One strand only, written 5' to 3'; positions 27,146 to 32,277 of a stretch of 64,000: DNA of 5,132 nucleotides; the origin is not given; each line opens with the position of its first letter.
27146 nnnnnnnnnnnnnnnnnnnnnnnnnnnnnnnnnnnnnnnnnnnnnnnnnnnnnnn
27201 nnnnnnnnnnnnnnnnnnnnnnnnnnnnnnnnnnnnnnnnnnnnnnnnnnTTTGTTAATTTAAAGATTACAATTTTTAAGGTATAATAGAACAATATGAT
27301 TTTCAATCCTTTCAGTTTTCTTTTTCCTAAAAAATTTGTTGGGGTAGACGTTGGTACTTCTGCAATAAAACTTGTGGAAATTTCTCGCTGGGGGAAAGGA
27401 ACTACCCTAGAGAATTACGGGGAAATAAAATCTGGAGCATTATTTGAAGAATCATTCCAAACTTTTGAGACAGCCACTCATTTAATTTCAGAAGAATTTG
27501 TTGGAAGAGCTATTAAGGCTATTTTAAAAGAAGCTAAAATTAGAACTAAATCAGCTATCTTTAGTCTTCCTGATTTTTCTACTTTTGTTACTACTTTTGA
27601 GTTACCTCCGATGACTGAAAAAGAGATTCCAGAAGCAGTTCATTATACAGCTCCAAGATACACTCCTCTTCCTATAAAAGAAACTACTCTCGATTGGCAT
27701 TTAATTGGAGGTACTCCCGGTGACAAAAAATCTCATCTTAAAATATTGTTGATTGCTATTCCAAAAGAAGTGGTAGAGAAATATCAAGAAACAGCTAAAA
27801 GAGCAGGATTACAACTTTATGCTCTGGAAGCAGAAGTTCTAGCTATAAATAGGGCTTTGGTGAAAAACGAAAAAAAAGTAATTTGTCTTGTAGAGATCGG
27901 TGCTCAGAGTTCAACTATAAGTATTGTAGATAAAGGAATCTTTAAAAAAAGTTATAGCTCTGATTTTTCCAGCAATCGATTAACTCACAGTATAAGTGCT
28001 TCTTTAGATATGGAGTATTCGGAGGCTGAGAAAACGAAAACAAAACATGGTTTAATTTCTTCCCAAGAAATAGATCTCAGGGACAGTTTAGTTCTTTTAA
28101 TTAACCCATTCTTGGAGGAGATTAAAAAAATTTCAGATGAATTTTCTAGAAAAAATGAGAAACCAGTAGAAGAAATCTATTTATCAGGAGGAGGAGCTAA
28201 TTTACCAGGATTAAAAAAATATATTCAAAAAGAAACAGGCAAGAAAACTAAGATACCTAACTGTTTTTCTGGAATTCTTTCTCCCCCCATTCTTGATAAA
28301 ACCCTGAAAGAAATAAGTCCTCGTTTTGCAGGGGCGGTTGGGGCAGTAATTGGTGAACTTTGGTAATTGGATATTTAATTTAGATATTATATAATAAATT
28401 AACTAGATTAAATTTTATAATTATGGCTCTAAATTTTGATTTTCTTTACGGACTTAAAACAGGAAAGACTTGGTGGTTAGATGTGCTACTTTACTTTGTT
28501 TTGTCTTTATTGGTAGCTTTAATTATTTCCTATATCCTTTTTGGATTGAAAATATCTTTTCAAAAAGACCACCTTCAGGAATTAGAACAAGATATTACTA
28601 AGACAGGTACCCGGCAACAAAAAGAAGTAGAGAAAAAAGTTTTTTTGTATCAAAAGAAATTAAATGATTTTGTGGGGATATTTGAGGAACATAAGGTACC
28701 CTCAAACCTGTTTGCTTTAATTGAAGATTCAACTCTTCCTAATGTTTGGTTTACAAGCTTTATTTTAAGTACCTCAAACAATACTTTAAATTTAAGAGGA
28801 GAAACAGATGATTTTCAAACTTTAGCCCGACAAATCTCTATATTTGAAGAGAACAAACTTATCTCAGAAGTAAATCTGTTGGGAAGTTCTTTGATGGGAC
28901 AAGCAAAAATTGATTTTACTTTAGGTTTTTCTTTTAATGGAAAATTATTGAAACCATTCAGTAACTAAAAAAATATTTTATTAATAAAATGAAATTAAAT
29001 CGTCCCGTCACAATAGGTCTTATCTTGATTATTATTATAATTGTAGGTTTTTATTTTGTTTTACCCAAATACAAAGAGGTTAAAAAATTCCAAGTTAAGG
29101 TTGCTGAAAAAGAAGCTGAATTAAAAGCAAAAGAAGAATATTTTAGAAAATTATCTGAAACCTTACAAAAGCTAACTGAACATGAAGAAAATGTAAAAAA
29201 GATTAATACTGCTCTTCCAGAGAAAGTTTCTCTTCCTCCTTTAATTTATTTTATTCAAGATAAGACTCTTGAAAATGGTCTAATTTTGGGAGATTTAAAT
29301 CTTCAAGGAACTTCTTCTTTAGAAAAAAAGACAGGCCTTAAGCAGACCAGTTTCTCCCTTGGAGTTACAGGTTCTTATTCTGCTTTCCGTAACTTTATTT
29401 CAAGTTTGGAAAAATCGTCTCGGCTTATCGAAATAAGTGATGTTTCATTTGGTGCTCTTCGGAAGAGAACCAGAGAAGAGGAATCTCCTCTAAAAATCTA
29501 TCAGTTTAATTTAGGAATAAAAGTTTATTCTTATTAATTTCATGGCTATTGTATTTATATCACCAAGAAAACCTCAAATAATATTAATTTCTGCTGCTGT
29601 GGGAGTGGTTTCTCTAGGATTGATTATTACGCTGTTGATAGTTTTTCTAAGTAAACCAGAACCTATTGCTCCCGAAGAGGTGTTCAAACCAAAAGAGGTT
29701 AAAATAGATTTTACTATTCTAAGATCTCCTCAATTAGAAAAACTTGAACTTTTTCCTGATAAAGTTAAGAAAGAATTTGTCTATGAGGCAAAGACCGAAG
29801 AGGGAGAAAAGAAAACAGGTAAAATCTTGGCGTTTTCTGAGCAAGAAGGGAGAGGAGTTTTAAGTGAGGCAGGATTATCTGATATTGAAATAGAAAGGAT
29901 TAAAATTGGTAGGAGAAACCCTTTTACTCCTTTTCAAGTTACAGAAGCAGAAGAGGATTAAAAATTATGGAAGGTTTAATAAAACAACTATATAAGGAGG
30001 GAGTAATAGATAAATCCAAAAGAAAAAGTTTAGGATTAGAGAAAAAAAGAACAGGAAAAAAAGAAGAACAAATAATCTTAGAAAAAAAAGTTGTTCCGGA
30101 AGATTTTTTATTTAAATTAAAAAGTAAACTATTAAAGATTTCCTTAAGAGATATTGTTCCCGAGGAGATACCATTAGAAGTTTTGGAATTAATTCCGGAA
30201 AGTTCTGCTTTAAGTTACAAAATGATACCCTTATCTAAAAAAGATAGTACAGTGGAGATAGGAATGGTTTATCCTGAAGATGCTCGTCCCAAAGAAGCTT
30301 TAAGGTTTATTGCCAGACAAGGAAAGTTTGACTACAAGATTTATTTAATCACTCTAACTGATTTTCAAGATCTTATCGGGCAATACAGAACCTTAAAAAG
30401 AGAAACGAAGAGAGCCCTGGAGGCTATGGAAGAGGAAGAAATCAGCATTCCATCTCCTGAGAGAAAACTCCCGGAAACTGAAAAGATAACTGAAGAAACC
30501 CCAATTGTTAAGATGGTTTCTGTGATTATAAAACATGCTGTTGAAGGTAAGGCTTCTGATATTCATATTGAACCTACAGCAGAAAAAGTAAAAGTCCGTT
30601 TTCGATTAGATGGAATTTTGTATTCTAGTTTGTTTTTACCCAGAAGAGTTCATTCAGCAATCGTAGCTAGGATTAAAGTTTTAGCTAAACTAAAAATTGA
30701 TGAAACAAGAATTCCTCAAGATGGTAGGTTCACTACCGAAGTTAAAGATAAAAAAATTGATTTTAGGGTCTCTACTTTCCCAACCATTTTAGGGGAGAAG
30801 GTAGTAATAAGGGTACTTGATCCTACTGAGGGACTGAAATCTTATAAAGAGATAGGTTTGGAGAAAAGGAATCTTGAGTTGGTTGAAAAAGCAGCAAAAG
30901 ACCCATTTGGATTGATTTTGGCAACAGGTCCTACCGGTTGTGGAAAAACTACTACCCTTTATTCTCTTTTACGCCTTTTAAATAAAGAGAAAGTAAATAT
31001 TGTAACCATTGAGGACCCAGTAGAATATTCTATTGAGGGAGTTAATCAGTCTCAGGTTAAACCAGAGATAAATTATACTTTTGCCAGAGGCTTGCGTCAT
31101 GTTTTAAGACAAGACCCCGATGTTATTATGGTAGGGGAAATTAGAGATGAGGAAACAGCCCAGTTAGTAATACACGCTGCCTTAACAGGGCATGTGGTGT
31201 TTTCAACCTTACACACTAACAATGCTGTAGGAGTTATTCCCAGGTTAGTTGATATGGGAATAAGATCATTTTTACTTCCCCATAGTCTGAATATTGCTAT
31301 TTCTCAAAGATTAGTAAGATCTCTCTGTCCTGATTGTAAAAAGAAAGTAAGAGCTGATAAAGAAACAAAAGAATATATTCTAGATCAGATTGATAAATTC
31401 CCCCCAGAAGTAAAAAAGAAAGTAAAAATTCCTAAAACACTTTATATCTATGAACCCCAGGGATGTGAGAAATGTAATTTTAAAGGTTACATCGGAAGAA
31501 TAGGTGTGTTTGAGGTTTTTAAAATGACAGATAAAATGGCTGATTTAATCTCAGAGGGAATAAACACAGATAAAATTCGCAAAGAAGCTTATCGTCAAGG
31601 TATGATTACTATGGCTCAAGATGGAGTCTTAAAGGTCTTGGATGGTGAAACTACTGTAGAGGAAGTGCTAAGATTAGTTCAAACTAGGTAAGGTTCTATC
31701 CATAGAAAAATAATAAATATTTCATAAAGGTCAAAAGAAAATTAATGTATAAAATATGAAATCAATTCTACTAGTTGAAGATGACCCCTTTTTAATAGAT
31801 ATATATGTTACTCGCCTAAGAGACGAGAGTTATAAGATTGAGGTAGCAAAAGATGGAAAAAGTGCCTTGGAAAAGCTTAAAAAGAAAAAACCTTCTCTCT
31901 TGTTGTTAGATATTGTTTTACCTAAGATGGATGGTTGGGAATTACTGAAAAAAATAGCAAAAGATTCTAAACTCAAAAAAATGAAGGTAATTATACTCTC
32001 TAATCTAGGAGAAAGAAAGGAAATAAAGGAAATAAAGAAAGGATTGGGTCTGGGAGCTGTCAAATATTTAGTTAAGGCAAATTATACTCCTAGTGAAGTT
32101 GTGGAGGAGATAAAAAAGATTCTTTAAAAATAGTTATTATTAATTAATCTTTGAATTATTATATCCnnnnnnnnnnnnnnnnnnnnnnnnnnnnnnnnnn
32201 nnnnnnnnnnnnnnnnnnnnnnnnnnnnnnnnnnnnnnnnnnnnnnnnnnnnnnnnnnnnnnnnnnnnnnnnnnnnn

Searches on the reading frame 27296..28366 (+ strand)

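Call 9: search_protein_families(library=pfam, proteins=[window:27296-28366:+], max_evalue=0.01)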
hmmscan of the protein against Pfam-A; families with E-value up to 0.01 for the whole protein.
window:27296-28366:+ (356 aa): 4 families
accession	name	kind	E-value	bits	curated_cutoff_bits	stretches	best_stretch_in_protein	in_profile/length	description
PF11104.14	PilM_2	-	1.6e-36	126.4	27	1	16-349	1-334/340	Type IV pilus assembly protein PilM;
PF14450.12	FtsA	-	1.3e-13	51.8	31.8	1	197-323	1-112/127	Cell division protein FtsA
PF06723.19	MreB_Mbl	-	0.00084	18.7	27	0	293-320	276-303/327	MreB/Mbl protein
PF22128.2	Alp7A_like_C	-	0.0036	17.5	22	0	255-317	80-140/156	Alp7A C-terminal domain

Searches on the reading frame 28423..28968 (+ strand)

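Call 9: search_protein_families(library=pfam, proteins=[window:28423-28968:+], max_evalue=0.01)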
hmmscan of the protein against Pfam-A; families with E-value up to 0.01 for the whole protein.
window:28423-28968:+ (181 aa): 2 families
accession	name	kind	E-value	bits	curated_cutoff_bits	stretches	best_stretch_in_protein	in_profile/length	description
PF05137.18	PilN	-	0.00066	20.1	22.8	1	96-167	2-74/78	Fimbrial assembly protein (PilN)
PF09748.14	Med10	-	0.0028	18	23.3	1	61-137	44-101/119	Transcription factor subunit Med10 of Mediator complex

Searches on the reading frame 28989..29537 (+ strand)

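Call 9: search_protein_families(library=pfam, proteins=[window:28989-29537:+], max_evalue=0.01)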
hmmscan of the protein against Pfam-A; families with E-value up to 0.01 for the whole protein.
window:28989-29537:+ (182 aa): 2 families
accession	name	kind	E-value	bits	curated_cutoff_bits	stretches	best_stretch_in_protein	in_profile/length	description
PF04350.18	PilO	-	1.1e-11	45.4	22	1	33-164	3-128/145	Pilus assembly protein, PilO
PF11337.13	DUF3139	-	0.002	19.1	27.3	1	7-75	6-59/83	Protein of unknown function (DUF3139)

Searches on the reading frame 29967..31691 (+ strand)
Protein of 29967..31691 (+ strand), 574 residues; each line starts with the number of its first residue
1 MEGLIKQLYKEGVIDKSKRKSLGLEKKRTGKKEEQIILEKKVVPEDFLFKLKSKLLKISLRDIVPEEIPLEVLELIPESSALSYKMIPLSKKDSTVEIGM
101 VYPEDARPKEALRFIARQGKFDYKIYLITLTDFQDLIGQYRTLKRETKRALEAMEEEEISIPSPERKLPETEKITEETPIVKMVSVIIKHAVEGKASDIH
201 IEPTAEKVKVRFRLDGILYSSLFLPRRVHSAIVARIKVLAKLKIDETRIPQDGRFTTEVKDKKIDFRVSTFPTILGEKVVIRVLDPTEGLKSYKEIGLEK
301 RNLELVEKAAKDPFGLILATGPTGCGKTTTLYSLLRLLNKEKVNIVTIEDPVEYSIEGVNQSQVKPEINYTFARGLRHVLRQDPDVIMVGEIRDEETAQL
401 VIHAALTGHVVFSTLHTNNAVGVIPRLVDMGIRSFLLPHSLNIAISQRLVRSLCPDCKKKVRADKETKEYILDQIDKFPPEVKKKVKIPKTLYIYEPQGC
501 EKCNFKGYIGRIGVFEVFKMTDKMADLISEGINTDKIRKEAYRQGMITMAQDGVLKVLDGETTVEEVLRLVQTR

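Call 7: search_protein_families(library=pfam, proteins=[window:29967-31691:+], max_evalue=0.001)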
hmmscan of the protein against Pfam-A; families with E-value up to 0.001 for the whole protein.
window:29967-31691:+ (574 aa): 3 families
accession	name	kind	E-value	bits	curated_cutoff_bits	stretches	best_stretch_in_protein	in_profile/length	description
PF00437.27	T2SSE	-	1.9e-129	432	24.9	1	175-569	3-370/370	Type II/IV secretion system protein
PF05157.20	MshEN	-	5.8e-10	39.5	23.1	1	60-141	5-84/90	MshEN domain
PF13401.12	AAA_22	-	0.00017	22.3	27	1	315-356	6-47/130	AAA domain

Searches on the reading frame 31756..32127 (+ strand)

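Call 9: search_protein_families(library=pfam, proteins=[window:31756-32127:+], max_evalue=0.01)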
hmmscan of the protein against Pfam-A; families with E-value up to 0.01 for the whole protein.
window:31756-32127:+ (123 aa): 1 family
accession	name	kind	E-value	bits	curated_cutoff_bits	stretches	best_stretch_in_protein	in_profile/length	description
PF00072.30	Response_reg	-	1.6e-23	83.5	30.2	1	4-118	1-109/111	Response regulator receiver domain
